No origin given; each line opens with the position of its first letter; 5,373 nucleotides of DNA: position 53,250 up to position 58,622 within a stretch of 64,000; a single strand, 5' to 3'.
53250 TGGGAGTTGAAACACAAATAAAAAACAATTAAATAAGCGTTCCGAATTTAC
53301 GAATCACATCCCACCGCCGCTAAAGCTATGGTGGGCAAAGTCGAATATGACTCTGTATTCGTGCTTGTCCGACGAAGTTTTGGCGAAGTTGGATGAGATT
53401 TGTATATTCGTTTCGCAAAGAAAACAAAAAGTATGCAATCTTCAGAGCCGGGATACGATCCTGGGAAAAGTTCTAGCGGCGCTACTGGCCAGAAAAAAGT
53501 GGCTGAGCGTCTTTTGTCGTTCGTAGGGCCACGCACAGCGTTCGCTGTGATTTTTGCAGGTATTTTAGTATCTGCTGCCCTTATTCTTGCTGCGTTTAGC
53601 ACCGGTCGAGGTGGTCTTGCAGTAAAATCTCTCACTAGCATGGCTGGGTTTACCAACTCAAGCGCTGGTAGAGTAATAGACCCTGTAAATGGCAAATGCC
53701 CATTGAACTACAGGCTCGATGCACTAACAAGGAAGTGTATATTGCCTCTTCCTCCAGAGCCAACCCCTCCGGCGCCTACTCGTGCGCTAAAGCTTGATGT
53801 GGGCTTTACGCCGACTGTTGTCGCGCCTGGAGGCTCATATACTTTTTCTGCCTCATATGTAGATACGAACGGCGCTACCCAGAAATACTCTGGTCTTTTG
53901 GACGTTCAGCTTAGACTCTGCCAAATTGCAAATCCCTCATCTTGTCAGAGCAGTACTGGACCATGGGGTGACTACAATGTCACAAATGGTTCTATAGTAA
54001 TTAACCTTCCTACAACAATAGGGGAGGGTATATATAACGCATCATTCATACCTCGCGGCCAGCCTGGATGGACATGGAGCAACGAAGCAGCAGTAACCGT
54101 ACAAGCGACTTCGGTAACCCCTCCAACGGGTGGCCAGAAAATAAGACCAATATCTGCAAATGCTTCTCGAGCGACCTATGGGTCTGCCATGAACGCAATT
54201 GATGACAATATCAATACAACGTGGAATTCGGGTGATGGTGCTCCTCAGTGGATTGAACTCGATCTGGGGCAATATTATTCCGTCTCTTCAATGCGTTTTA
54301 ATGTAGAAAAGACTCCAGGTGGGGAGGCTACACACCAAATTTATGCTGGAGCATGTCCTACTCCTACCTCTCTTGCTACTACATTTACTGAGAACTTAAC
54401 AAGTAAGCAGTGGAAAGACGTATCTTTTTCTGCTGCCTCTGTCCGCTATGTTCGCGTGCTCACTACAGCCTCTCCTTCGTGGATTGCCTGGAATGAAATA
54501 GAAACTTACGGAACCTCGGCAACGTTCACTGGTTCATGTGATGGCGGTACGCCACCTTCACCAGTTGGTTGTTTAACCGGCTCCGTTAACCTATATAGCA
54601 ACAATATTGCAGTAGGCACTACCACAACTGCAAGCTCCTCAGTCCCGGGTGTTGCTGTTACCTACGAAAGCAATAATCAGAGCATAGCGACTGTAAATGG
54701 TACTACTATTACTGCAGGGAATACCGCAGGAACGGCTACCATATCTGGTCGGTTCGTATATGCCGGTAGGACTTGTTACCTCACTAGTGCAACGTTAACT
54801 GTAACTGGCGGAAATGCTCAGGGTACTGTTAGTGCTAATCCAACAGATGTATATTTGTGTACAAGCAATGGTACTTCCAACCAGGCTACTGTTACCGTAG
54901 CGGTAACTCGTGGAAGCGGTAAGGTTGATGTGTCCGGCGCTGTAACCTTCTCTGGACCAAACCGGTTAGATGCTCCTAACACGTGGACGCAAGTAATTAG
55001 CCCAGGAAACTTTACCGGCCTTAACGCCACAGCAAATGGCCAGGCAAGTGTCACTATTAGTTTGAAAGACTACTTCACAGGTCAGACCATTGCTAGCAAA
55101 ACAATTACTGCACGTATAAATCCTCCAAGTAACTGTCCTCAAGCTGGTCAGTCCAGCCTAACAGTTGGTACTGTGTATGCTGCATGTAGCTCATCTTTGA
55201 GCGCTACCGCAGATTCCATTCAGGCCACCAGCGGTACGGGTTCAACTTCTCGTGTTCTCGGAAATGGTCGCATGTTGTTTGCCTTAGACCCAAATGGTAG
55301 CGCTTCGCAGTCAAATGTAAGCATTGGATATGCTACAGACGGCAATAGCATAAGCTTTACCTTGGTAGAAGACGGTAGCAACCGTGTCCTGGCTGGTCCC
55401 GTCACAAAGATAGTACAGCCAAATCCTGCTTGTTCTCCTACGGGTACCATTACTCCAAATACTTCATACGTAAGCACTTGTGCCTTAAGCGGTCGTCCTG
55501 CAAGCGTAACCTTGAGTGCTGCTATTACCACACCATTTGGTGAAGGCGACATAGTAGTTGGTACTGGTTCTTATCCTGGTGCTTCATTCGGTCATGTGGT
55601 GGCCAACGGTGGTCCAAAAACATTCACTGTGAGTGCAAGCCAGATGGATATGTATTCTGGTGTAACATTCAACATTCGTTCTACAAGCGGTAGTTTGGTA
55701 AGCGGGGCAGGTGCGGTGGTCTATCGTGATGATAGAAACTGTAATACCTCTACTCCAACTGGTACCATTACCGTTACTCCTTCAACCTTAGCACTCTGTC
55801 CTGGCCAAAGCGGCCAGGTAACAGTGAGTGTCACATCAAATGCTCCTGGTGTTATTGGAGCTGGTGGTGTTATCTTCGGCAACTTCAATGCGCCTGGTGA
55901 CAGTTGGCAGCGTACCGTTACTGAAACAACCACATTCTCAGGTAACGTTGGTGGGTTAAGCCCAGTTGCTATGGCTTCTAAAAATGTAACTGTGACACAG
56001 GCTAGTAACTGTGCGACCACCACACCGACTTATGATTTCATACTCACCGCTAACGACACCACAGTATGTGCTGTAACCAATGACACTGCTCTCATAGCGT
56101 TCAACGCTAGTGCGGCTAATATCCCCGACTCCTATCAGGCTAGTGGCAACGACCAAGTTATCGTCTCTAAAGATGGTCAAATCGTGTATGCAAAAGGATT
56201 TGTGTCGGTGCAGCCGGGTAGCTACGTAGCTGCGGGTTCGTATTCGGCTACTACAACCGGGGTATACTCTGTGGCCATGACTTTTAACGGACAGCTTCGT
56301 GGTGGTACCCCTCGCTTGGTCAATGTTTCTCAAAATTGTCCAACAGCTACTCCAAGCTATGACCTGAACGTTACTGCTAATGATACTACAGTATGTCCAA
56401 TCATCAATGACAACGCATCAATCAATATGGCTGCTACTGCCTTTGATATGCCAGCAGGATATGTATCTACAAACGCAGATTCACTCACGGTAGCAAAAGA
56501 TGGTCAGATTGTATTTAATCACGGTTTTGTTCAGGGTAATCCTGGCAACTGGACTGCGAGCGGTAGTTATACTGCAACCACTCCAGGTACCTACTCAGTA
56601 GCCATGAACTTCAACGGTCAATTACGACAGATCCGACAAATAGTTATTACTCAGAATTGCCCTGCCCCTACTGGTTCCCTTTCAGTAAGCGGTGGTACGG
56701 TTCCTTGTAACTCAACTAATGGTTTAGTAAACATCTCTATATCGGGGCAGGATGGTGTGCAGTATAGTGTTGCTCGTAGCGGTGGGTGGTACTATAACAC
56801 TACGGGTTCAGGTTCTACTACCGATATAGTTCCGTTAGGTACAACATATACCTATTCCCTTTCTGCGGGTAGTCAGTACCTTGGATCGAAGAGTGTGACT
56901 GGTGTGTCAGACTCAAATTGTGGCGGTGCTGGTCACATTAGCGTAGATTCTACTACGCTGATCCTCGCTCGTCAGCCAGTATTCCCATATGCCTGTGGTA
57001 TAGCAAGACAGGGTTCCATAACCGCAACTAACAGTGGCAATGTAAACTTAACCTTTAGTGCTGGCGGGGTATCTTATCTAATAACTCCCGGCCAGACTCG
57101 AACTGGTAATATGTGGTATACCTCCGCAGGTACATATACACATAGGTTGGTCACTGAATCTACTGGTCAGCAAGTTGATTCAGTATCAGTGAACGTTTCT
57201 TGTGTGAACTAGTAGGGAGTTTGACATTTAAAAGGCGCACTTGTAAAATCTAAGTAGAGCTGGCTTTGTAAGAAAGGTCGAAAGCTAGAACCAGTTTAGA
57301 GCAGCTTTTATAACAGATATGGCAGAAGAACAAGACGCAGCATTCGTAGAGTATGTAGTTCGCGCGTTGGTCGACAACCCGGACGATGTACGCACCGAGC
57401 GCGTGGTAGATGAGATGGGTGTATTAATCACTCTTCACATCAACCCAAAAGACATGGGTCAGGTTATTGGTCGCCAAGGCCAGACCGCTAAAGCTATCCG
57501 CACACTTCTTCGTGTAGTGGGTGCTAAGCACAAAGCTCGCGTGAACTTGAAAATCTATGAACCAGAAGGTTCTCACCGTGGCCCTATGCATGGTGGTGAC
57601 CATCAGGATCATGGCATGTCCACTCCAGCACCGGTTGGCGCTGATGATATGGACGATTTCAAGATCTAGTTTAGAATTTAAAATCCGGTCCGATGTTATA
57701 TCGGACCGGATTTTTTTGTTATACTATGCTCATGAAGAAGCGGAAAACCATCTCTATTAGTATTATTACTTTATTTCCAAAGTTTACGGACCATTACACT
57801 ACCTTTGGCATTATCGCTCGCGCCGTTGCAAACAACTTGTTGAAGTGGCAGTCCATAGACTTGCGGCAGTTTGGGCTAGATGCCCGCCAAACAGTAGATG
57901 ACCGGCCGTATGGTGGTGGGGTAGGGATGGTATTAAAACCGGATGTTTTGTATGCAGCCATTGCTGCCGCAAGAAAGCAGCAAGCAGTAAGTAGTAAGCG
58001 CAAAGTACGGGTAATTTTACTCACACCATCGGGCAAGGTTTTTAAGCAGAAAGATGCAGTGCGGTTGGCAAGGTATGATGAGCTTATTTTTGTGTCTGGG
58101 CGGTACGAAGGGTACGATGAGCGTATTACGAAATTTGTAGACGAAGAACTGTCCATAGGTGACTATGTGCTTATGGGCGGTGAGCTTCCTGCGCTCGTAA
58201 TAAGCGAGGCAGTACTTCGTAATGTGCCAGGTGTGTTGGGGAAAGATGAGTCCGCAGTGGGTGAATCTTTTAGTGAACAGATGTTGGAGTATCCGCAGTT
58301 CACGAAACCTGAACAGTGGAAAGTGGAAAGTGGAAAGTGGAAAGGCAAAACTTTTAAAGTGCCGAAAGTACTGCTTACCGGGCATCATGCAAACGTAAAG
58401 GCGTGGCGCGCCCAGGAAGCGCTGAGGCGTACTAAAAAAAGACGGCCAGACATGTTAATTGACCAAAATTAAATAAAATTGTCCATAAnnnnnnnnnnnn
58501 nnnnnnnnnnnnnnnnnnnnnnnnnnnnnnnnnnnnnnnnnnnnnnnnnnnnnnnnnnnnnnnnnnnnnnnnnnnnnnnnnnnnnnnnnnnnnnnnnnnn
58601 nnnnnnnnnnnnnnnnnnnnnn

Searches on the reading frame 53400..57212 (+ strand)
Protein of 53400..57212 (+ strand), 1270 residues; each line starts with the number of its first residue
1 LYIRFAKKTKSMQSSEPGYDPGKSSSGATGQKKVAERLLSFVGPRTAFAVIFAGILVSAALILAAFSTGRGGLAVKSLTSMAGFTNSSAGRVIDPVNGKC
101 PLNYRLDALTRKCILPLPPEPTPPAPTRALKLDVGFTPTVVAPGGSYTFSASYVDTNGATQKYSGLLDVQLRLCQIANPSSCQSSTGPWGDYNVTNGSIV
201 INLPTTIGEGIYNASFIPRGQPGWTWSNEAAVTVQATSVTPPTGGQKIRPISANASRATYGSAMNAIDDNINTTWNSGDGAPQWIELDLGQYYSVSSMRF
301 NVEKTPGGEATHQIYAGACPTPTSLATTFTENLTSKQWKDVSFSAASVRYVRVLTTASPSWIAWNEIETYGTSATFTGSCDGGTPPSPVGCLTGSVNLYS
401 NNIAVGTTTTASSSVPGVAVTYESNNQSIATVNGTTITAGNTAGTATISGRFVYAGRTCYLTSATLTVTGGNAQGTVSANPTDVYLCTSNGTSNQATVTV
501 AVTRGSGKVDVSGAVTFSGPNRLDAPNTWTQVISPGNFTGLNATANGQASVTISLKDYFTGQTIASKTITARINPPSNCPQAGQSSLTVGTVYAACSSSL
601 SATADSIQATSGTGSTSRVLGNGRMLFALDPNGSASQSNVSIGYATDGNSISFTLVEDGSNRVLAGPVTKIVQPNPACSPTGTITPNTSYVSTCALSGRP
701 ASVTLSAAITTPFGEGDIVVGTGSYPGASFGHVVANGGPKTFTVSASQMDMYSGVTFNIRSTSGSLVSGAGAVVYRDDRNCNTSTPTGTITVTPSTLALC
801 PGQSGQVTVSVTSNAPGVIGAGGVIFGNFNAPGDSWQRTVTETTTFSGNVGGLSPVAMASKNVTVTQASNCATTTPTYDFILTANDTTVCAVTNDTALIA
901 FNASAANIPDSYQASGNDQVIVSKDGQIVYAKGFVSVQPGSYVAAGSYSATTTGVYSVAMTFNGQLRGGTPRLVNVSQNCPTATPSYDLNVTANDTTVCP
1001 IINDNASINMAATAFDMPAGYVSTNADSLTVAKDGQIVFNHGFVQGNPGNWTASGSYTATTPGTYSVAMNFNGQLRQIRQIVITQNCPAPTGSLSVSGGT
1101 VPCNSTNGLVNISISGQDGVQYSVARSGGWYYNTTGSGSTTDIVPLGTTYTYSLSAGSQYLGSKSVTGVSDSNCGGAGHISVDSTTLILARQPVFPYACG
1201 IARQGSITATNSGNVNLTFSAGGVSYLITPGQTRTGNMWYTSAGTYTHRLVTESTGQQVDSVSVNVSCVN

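Call 57: search_protein_families(library=pfam, proteins=[window:53400-57212:+], max_evalue=0.001)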
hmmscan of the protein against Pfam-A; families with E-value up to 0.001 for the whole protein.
window:53400-57212:+ (1270 aa): 2 families
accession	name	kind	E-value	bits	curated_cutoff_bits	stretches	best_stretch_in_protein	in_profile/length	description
PF22633.2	F5_F8_type_C_2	-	2.9e-11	44.3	27.8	1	265-353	1-91/91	NedA-like, galactose-binding domain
PF00754.31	F5_F8_type_C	-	5.7e-10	39.8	28.2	1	251-366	2-126/127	F5/8 type C domain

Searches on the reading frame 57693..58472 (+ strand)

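Call 57: search_protein_families(library=pfam, proteins=[window:57693-58472:+], max_evalue=0.001)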
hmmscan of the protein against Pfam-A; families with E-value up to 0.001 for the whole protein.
window:57693-58472:+ (259 aa): 1 family
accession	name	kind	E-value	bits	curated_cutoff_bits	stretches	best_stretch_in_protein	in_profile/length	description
PF01746.26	tRNA_m1G_MT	-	1.3e-53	182.1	27.3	1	43-252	3-195/195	tRNA (Guanine-1)-methyltransferase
